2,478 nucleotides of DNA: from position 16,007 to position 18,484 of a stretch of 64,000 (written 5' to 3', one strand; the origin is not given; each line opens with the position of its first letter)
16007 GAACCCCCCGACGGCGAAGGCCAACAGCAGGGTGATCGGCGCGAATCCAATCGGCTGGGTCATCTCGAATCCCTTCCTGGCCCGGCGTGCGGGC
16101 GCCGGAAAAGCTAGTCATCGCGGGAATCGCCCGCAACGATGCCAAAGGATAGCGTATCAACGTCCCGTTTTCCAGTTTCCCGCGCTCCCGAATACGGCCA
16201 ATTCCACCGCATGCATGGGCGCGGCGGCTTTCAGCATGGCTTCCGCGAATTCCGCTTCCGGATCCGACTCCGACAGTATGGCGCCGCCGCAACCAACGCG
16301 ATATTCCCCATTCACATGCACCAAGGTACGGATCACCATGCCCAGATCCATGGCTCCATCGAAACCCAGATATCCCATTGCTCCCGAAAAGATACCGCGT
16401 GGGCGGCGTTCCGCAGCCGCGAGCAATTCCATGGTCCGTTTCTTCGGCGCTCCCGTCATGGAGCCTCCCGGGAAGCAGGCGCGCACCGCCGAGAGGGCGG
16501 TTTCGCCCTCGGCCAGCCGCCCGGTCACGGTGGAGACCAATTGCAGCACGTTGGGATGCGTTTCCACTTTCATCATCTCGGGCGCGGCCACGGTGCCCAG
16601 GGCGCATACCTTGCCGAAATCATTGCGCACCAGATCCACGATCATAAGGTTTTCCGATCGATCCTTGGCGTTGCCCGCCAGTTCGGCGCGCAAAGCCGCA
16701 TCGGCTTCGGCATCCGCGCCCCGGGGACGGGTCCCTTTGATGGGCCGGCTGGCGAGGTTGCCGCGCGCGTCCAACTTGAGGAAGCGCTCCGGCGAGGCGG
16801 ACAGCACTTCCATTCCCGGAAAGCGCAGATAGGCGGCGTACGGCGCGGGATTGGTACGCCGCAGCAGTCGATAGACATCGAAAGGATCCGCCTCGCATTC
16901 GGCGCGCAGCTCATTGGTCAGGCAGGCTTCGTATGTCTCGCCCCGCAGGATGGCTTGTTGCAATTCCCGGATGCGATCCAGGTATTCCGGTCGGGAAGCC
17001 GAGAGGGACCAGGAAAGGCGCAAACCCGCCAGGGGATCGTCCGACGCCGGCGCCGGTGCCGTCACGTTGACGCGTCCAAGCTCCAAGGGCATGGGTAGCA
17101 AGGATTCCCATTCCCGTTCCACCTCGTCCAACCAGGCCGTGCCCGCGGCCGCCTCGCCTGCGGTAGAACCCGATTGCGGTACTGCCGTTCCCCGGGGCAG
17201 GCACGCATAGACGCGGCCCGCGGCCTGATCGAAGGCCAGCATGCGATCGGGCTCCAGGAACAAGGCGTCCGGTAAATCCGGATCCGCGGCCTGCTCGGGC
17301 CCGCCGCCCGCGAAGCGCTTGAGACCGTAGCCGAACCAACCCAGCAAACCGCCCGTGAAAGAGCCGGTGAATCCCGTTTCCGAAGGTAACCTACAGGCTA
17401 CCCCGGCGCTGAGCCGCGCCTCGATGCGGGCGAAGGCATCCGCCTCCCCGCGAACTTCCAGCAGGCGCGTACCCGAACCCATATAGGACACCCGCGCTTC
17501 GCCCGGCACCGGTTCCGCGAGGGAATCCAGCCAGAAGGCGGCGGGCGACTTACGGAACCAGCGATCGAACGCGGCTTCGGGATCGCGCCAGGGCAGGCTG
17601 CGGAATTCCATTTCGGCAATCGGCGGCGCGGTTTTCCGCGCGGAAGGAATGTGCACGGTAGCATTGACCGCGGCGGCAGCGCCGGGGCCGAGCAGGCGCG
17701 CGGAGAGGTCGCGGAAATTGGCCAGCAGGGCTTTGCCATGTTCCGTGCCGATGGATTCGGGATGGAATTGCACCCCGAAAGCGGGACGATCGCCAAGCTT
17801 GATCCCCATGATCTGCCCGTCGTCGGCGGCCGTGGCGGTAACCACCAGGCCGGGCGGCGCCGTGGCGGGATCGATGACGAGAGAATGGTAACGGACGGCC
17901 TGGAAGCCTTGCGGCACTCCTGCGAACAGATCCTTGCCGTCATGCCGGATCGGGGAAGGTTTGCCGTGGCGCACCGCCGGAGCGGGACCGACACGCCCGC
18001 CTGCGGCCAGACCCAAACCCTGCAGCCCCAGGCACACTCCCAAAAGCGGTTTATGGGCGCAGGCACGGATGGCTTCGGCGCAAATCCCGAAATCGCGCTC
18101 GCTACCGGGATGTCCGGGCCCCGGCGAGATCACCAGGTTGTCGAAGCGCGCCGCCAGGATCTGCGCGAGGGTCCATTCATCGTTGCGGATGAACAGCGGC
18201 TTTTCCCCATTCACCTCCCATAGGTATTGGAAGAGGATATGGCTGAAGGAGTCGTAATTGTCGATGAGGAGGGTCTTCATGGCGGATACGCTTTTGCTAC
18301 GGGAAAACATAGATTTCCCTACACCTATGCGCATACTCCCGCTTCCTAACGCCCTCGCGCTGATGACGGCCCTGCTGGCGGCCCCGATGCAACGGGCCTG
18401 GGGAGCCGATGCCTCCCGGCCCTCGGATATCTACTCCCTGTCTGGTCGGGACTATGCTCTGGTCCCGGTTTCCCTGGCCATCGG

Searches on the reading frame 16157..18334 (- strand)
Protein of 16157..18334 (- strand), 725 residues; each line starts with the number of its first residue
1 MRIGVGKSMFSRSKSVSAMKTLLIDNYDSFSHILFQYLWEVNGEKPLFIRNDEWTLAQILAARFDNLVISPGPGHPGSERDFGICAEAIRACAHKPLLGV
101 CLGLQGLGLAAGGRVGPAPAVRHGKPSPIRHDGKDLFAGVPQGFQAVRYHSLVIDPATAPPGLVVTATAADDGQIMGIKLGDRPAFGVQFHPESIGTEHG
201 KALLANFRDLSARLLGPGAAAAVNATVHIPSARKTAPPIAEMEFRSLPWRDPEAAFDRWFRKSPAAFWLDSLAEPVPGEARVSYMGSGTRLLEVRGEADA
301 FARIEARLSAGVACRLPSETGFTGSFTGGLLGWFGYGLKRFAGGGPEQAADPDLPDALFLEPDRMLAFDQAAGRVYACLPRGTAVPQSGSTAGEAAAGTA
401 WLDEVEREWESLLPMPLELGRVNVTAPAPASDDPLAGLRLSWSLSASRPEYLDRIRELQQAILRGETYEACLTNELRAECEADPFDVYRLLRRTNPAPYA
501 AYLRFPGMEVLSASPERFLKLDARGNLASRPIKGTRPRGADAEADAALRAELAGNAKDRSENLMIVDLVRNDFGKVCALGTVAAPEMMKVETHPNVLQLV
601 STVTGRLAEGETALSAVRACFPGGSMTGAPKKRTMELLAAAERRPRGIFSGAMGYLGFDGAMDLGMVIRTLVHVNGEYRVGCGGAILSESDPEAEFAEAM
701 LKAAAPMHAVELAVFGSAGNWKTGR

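Call 33: search_protein_families(library=pfam, proteins=[window:16157-18334:-], max_evalue=0.0001)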
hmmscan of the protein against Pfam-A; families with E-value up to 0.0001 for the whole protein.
window:16157-18334:- (725 aa): 4 families
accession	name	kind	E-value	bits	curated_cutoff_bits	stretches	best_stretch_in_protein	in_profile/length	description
PF00425.24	Chorismate_bind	-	2.1e-83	280.3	27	1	448-702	2-257/257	chorismate binding enzyme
PF00117.34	GATase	-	7.3e-47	159.9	22.8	1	22-207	1-186/190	Glutamine amidotransferase class-I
PF04715.19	Anth_synt_I_N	-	6.1e-09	36.7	23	1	250-376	3-139/140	Anthranilate synthase component I, N terminal region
PF07722.19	Peptidase_C26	-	1.3e-07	32.1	20.5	1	93-193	104-219/219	Peptidase C26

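Call 64: search_protein_families(library=ncbifam, proteins=[window:16157-18334:-], max_evalue=0.001)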
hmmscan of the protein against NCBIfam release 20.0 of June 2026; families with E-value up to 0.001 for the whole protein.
window:16157-18334:- (725 aa): 44 families (the best 25 are shown)
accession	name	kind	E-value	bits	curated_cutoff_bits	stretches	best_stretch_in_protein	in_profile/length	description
TIGR00553.1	pabB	equivalog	1.8e-99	333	328.4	1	442-704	66-327/329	aminodeoxychorismate synthase component I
TIGR01823.1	PabB-fungal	equivalog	2.5e-99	333.6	442.55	2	447-705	469-736/742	aminodeoxychorismate synthase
NF010081.0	PRK13566.1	equivalog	8.2e-92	308.6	645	2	449-711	246-508/729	anthranilate synthase component I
TIGR01824.1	PabB-clade2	equivalog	2e-91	306.9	408.55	1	435-705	83-354/355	aminodeoxychorismate synthase, component I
TIGR00564.1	trpE_most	equivalog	1.3e-89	301.3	517.7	1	319-710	83-454/455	anthranilate synthase component I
TIGR01815.1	TrpE-clade3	equivalog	3.1e-82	276.7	739.15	2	450-711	235-496/717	anthranilate synthase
NF010086.0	PRK13571.1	equivalog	4.6e-81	272.9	693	1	325-713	121-500/510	anthranilate synthase component I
TIGR01820.1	TrpE-arch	equivalog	1.8e-78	264.9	512.05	1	298-711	71-449/449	anthranilate synthase component I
NF005698.0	PRK07508.1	equivalog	1.3e-75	254.3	452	1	445-704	113-373/383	aminodeoxychorismate synthase component I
NF004610.0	PRK05940.1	equivalog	5e-74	249.7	568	1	442-712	187-461/467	anthranilate synthase component I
NF006563.0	PRK09070.1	equivalog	1e-69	235.3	514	1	449-711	183-445/447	aminodeoxychorismate synthase component I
NF012009.0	PRK15465.1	equivalog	3.2e-69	233.6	622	1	439-707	181-448/453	aminodeoxychorismate synthase component 1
NF004530.0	PRK05877.1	equivalog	1.7e-65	221.8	383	1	410-708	122-413/425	aminodeoxychorismate synthase component I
NF010079.0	PRK13564.1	equivalog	2.9e-61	207.8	471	1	443-713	238-514/521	anthranilate synthase component 1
NF010089.0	PRK13574.1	equivalog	1.4e-58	198.9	527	1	445-705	154-413/421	anthranilate synthase component I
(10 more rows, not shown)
